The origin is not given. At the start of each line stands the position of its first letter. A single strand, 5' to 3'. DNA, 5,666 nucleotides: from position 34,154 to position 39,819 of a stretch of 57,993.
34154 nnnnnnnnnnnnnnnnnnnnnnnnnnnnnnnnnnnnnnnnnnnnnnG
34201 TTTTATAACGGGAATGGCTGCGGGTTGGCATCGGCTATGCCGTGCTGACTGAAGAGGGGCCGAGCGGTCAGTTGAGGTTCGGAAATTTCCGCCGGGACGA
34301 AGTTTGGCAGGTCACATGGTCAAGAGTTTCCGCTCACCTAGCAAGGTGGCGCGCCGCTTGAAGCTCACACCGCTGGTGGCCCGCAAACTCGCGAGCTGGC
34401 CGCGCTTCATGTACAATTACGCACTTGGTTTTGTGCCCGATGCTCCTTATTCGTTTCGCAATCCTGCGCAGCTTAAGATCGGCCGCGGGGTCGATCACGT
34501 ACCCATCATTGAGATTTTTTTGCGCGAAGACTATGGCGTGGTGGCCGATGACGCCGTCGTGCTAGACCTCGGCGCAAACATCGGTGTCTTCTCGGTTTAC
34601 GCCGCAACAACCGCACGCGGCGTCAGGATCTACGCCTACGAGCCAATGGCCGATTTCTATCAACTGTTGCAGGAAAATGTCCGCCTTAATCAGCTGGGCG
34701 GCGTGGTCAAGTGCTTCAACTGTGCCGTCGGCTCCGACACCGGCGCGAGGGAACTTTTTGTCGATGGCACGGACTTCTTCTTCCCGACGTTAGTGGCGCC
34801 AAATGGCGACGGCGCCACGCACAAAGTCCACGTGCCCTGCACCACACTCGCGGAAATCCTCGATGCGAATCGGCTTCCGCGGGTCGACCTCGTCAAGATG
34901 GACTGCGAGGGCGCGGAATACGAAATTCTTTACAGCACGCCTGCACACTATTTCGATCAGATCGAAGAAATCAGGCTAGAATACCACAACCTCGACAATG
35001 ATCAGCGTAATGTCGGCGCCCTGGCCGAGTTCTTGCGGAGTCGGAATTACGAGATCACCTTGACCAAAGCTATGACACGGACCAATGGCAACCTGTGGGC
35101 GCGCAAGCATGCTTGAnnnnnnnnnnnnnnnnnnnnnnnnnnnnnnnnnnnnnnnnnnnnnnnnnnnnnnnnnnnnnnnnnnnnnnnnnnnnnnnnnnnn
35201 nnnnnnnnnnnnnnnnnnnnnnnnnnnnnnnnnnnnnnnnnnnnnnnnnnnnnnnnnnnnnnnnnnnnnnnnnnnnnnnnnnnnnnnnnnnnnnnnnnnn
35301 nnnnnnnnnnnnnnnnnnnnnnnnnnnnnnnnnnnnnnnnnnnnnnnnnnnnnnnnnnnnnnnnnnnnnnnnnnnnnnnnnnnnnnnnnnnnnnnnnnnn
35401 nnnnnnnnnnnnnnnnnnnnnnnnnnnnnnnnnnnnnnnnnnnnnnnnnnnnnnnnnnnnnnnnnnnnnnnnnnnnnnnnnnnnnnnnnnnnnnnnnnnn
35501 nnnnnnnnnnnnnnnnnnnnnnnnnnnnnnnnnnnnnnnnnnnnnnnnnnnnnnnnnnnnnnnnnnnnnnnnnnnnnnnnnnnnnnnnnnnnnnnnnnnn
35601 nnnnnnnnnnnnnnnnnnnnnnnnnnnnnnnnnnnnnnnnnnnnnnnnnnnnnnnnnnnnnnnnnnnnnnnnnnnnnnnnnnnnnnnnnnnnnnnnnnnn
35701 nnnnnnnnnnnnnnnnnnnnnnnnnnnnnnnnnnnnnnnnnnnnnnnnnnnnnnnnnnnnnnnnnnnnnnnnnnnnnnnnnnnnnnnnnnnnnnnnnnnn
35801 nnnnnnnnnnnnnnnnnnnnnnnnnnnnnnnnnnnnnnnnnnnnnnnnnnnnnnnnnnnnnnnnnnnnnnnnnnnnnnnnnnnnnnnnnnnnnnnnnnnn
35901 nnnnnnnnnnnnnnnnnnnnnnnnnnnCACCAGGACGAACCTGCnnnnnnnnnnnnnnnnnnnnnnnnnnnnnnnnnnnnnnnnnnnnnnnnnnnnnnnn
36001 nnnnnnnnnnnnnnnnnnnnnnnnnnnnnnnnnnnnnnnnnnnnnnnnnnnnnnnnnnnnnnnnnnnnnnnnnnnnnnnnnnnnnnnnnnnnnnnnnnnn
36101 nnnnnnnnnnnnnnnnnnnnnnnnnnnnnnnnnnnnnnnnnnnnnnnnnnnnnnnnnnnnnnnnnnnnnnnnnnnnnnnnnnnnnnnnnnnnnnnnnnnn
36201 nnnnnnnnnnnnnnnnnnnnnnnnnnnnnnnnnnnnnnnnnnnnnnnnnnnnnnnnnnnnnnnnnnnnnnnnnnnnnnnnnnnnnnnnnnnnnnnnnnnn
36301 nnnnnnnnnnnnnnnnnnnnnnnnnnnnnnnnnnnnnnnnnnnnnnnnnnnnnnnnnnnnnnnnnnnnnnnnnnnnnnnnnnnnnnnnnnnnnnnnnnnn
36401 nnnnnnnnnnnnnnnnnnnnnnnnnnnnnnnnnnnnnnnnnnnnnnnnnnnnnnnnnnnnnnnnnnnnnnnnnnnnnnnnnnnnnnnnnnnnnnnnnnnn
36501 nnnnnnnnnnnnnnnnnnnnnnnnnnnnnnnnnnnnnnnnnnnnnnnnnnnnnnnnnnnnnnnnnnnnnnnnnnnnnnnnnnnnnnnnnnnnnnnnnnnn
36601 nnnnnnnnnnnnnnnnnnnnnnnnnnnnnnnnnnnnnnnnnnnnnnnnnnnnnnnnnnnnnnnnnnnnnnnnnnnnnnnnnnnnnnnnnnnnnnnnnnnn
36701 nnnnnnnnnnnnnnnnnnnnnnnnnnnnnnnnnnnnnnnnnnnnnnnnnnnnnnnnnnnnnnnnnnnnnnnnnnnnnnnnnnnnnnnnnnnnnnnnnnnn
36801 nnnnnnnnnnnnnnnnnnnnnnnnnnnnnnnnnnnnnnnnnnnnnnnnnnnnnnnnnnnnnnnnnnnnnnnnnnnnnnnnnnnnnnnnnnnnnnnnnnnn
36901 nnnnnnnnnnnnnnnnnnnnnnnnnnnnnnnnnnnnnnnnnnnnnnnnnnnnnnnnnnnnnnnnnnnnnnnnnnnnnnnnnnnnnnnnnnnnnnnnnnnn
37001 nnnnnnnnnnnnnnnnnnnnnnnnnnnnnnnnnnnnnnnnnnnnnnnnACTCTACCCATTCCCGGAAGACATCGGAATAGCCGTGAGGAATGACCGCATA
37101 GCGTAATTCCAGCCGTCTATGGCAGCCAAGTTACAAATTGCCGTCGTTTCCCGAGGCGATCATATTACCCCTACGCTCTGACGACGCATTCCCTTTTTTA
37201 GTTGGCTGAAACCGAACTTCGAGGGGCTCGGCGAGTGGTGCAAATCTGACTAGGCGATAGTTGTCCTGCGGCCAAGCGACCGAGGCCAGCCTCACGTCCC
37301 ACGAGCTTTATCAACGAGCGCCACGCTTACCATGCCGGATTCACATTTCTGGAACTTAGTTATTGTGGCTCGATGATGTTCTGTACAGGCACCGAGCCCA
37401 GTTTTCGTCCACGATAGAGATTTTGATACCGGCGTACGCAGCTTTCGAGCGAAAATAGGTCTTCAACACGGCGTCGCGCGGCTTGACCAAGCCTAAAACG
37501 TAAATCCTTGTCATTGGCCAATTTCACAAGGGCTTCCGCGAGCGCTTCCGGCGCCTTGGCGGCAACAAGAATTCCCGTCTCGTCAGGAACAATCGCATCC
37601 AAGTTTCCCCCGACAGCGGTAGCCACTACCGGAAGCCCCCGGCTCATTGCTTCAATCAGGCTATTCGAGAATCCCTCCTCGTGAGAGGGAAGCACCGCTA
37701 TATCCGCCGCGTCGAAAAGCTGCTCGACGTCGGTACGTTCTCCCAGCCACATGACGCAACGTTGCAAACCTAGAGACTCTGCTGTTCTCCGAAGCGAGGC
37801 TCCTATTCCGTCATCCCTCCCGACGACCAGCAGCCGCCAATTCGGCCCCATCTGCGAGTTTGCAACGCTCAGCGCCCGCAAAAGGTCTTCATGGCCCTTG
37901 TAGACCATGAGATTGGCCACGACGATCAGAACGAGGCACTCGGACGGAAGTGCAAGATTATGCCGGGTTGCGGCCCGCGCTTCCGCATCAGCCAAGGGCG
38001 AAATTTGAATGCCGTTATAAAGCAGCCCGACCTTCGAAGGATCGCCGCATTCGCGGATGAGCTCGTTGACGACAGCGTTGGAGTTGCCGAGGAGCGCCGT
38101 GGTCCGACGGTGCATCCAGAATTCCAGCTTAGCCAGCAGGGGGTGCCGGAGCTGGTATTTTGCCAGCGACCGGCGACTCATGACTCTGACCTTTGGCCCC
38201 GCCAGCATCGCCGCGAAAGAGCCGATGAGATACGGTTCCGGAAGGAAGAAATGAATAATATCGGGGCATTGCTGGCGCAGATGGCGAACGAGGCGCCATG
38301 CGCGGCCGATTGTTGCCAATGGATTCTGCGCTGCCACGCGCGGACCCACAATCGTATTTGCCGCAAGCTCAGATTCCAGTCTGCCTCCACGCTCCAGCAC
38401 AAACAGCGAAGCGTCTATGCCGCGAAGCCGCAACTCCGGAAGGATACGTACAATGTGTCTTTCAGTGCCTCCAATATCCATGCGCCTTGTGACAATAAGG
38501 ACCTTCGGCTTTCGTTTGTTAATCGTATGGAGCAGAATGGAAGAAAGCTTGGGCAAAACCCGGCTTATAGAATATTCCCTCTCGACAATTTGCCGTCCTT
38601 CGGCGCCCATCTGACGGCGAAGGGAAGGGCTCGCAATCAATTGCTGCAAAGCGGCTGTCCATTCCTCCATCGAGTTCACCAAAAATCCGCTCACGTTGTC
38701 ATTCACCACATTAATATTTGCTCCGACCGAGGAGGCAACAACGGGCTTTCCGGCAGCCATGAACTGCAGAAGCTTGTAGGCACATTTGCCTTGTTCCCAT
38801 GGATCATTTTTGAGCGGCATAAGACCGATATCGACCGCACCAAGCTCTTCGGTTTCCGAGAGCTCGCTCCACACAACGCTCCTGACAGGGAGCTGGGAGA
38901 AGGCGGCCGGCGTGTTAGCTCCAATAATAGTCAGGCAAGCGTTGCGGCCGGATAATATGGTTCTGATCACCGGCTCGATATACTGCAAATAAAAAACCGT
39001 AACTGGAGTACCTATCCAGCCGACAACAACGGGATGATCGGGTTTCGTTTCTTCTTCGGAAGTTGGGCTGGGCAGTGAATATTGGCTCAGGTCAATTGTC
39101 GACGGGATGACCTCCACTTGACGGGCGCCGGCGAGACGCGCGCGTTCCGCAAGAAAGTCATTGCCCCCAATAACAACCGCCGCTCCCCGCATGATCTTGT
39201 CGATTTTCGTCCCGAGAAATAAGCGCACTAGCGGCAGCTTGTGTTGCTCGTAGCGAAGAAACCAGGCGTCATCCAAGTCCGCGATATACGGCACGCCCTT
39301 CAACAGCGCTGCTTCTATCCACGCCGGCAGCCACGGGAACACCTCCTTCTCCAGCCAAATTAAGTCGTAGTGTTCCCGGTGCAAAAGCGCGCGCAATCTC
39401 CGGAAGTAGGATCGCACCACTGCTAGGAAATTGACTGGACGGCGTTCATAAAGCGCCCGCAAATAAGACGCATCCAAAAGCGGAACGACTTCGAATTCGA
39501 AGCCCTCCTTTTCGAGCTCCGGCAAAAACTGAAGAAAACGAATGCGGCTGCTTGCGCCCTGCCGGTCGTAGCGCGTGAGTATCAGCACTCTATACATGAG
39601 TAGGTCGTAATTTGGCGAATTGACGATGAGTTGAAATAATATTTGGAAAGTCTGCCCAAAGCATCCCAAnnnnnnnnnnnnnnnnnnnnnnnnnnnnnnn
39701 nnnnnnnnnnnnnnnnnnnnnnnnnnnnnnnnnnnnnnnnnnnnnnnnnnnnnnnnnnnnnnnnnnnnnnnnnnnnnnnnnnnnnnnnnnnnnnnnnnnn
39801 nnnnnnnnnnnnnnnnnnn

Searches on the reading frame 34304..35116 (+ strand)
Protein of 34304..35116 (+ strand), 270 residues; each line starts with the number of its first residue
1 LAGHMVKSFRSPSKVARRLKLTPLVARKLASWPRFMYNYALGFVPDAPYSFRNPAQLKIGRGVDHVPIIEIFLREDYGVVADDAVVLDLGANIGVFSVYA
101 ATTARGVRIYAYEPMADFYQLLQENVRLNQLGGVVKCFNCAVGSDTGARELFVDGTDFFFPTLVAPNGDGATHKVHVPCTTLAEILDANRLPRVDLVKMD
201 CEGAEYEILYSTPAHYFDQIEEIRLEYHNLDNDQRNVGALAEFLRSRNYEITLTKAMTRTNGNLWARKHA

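Call 10: search_protein_families(library=pfam, proteins=[window:34304-35116:+], max_evalue=0.001)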
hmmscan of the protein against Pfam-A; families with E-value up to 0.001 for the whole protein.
window:34304-35116:+ (270 aa): 3 families
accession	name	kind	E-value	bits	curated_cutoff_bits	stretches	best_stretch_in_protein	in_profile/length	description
PF05050.19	Methyltransf_21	-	1.3e-18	68.1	22.7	1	88-250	1-172/173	Methyltransferase FkbM domain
PF02475.24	TRM5-TYW2_MTfase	-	1.6e-08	35.1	28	1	79-139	33-93/164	TRM5/TYW2 methyltransferase domain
PF05575.17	V_cholerae_RfbT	-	3e-08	33.8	27.9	1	82-210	79-208/286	Vibrio cholerae RfbT protein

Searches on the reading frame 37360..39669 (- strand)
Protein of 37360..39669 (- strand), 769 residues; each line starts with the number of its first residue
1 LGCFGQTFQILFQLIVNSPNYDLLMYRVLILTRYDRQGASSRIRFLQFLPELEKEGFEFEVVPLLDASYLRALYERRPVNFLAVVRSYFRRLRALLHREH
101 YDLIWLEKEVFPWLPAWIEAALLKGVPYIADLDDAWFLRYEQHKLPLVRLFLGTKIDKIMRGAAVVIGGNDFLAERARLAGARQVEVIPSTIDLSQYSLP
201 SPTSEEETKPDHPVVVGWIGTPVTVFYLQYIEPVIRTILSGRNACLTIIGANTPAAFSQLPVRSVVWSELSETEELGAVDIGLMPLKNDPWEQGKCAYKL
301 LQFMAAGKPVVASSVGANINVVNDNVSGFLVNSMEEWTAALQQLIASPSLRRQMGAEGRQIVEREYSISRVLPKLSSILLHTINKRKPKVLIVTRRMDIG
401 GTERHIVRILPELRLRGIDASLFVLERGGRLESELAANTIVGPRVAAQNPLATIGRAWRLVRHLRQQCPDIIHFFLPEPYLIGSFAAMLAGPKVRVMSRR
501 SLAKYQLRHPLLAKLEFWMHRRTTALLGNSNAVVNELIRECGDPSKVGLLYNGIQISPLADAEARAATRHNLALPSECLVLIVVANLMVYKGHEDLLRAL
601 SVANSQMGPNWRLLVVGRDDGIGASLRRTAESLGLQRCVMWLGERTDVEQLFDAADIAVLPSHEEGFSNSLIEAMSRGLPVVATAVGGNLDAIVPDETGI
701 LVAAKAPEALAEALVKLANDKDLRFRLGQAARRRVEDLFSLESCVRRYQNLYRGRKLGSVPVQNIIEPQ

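Call 10: search_protein_families(library=pfam, proteins=[window:37360-39669:-], max_evalue=0.001)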
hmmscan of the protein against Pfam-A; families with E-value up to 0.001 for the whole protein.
window:37360-39669:- (769 aa): 7 families
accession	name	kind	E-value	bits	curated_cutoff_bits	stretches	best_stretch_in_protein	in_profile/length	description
PF00534.26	Glycos_transf_1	-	7.7e-46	156.2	26.4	2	568-734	5-172/172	Glycosyl transferases group 1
PF13692.12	Glyco_trans_1_4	-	1.4e-45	155.5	27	2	580-720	3-142/142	Glycosyl transferases group 1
PF13439.12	Glyco_transf_4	-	3.4e-28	99.2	28.5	2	399-555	1-167/170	Glycosyltransferase Family 4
PF13579.12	Glyco_trans_4_4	-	1.1e-20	75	29.7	2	400-553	1-158/158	Glycosyl transferase 4-like domain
PF13524.12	Glyco_trans_1_2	-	4.3e-14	53.1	25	2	639-745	32-139/144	Glycosyl transferase-like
PF20706.3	GT4-conflict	-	1.7e-08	34.3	26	1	580-693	199-320/385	Family 4 Glycosyltransferase in conflict systems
PF13477.12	Glyco_trans_4_2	-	2.2e-05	25.1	23.4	1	403-527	10-136/139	Glycosyl transferase 4-like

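Call 54: search_solved_structures(query=window:37360-39597:-, max_evalue=0.001)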
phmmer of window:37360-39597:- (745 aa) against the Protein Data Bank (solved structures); distinct sequences matched with E-value up to 0.001: 72 (the best 60 are shown).
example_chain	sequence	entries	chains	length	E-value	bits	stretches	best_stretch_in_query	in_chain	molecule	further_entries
3c4q_A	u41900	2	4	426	2.4e-22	82.4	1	510-728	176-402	Predicted glycosyltransferases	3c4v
3c48_A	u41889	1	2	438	2.5e-22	82.3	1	510-728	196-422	Predicted glycosyltransferases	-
2jjm_A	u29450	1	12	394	3.4e-18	68.7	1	429-729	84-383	GLYCOSYL TRANSFERASE, GROUP 1 FAMILY PROTEIN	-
3mbo_A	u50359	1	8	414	3.9e-18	68.5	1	429-729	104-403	Glycosyltransferase, group 1 family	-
6kih_A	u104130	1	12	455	7e-18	67.6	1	544-730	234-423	Tll1590 protein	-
8dvw_A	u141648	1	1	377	1.9e-17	66.2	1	397-729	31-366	N, N'-diacetylbacillosaminyl-diphospho-undecaprenol alpha-1,3-N-acetylgalactosaminyltransf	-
8dqd_A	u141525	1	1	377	1.9e-17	66.2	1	397-729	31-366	N, N'-diacetylbacillosaminyl-diphospho-undecaprenol alpha-1,3-N-acetylgalactosaminyltransf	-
8dvz_A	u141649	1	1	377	5e-17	64.8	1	397-729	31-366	N, N'-diacetylbacillosaminyl-diphospho-undecaprenol alpha-1,3-N-acetylgalactosaminyltransf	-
5d00_A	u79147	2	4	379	1.5e-15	59.9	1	507-729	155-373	N-acetyl-alpha-D-glucosaminyl L-malate synthase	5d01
5i45_A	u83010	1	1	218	8.5e-15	57.4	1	560-728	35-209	Glycosyl transferases group 1 family protein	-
3fro_A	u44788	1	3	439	7.3e-13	51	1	566-730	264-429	GlgA glycogen synthase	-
2bis_A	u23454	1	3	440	7.3e-13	51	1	566-730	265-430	GLGA GLYCOGEN SYNTHASE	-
2iv7_A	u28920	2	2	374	8e-13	50.9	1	540-718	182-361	LIPOPOLYSACCHARIDE CORE BIOSYNTHESIS PROTEIN RFAG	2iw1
6n1x_A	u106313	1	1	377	1e-12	50.6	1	426-729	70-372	Glycosyltransferase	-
6d9t_A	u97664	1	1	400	1.2e-12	50.4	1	426-729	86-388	Glycosyl transferase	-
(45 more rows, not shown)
